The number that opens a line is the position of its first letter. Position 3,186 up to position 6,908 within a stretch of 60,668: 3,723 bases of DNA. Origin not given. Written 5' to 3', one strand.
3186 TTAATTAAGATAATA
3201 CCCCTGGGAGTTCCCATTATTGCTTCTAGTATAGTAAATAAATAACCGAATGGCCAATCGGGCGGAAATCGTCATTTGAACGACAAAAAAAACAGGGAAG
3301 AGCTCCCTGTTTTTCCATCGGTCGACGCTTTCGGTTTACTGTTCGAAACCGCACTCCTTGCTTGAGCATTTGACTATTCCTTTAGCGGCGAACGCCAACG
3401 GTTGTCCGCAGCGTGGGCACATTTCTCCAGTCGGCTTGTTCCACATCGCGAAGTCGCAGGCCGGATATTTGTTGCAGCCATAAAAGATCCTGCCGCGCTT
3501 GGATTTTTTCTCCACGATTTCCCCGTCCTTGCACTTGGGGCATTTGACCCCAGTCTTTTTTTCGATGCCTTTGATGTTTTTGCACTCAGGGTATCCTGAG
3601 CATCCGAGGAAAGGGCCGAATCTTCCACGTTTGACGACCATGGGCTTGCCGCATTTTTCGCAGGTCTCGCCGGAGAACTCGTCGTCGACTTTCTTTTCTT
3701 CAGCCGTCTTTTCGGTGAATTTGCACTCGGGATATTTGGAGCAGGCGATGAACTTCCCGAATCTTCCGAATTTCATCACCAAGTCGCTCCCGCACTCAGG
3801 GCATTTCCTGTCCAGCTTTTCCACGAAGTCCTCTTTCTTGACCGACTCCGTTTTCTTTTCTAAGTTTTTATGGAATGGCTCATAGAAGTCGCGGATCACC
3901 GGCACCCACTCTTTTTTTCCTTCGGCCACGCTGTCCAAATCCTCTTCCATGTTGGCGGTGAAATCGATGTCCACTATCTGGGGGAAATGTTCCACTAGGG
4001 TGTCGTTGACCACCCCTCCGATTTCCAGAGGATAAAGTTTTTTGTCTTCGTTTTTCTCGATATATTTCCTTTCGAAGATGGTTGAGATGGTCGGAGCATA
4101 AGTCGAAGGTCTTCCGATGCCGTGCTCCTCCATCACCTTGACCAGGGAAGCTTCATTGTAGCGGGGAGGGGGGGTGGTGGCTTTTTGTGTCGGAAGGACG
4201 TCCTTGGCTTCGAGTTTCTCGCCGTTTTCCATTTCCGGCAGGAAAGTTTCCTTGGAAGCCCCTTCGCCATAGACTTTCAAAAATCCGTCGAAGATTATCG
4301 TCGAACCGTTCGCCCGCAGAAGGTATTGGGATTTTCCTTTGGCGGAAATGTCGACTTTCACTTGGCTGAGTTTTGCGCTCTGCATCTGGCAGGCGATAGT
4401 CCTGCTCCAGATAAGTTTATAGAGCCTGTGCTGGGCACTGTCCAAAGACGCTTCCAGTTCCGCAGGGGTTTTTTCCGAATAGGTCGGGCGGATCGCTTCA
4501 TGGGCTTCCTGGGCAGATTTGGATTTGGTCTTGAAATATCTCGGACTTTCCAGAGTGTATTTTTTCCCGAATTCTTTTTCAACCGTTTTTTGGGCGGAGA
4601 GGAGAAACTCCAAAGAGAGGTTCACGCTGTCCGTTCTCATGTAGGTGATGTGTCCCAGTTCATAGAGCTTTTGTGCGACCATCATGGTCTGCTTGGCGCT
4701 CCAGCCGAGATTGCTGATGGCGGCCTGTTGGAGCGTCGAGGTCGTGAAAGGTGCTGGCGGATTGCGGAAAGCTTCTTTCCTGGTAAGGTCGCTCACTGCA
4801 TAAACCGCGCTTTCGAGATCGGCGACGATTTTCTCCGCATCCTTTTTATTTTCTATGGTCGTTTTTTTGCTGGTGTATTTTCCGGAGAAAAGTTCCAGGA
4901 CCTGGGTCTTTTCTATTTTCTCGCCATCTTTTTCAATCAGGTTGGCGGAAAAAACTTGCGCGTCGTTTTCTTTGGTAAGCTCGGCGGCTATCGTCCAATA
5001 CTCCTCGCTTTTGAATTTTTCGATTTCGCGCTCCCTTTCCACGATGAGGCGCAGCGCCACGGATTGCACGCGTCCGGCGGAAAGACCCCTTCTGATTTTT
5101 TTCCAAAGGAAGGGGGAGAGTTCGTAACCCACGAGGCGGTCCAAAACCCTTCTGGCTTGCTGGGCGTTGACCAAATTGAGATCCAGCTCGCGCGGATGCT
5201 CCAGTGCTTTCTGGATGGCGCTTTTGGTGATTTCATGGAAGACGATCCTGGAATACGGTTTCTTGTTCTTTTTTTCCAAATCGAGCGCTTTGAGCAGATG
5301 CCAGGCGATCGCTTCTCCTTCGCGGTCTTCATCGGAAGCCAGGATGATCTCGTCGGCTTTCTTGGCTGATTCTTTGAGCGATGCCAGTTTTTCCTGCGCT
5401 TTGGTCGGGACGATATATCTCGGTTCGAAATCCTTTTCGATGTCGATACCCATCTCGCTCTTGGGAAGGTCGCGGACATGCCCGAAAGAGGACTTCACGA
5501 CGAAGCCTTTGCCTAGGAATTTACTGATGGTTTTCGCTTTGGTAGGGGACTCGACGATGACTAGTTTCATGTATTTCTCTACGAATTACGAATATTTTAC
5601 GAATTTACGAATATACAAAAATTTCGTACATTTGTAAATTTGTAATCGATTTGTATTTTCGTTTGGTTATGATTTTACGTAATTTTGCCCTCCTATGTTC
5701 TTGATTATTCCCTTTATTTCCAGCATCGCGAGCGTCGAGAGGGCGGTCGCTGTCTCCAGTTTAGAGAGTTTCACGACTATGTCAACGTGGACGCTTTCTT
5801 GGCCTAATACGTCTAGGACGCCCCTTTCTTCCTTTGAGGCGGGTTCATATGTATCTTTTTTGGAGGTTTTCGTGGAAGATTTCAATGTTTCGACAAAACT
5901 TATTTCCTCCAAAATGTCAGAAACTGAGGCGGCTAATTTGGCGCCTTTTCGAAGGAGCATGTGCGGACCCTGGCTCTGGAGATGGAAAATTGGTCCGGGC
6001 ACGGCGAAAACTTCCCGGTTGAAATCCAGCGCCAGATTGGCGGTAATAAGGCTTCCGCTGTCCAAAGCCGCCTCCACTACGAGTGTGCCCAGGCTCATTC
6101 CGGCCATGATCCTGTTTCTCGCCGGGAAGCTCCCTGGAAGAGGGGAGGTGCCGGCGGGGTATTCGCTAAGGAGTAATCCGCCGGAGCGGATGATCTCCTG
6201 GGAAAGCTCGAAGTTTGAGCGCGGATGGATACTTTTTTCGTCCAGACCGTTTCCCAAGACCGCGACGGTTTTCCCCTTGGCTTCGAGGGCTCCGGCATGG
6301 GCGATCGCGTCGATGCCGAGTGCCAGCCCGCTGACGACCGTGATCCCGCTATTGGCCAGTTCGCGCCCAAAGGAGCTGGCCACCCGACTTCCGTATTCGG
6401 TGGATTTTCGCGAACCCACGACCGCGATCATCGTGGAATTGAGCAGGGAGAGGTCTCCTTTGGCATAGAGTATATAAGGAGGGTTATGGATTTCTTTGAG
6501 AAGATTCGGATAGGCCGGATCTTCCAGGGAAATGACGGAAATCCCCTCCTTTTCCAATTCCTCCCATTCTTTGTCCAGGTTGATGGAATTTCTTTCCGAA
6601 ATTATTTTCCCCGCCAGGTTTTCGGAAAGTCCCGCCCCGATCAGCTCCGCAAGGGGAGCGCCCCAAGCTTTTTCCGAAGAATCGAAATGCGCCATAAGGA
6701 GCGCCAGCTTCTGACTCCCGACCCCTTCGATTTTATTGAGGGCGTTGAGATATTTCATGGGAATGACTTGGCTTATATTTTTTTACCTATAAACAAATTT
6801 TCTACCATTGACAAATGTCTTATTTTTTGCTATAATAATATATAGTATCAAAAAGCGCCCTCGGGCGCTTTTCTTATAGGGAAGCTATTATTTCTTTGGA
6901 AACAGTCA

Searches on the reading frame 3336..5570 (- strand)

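Call 13: search_protein_families(library=pfam, proteins=[window:3336-5570:-])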
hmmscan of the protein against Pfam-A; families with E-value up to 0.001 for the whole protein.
window:3336-5570:- (744 aa): 5 families
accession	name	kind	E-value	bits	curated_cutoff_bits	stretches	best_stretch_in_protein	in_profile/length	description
PF01131.25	Topoisom_bac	-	3.8e-129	431.7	35.1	1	129-559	2-410/411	DNA topoisomerase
PF01396.24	Zn_ribbon_Top1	-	5.8e-44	148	32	3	587-622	1-36/39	Topoisomerase DNA binding C4 zinc finger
PF01751.28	Toprim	-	2.6e-23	82.5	23.1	1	2-114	1-96/96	Toprim domain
PF13248.11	Zn_ribbon_3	-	0.00036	20.3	27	0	582-597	11-26/26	zinc-ribbon domain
PF13368.11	Toprim_C_rpt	-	0.00085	19.6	22.3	0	641-655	5-19/57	Topoisomerase C-terminal repeat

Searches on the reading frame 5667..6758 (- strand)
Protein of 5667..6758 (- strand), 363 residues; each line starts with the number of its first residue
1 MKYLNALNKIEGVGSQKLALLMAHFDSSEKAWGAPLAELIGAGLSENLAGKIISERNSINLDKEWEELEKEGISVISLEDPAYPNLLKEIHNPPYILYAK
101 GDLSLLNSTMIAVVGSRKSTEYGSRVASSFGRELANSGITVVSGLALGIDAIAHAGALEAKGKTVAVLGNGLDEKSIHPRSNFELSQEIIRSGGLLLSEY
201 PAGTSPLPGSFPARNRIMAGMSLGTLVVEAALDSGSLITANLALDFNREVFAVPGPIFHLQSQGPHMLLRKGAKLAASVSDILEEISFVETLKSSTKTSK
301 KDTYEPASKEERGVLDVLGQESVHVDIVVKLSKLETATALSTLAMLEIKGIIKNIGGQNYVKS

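Call 13: search_protein_families(library=pfam, proteins=[window:5667-6758:-])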
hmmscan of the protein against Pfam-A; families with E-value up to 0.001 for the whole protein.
window:5667-6758:- (363 aa): 3 families
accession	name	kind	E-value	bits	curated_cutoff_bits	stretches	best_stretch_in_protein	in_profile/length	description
PF02481.21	DNA_processg_A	-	3.5e-77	258.8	29.6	1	68-276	2-210/212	DNA recombination-mediator protein A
PF17782.7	DprA_WH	-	3e-09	37.2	22.9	1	301-357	4-60/61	DprA winged helix domain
PF18306.6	LDcluster4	-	1.2e-05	25.5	26.3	1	109-176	2-70/151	SLOG cluster4 family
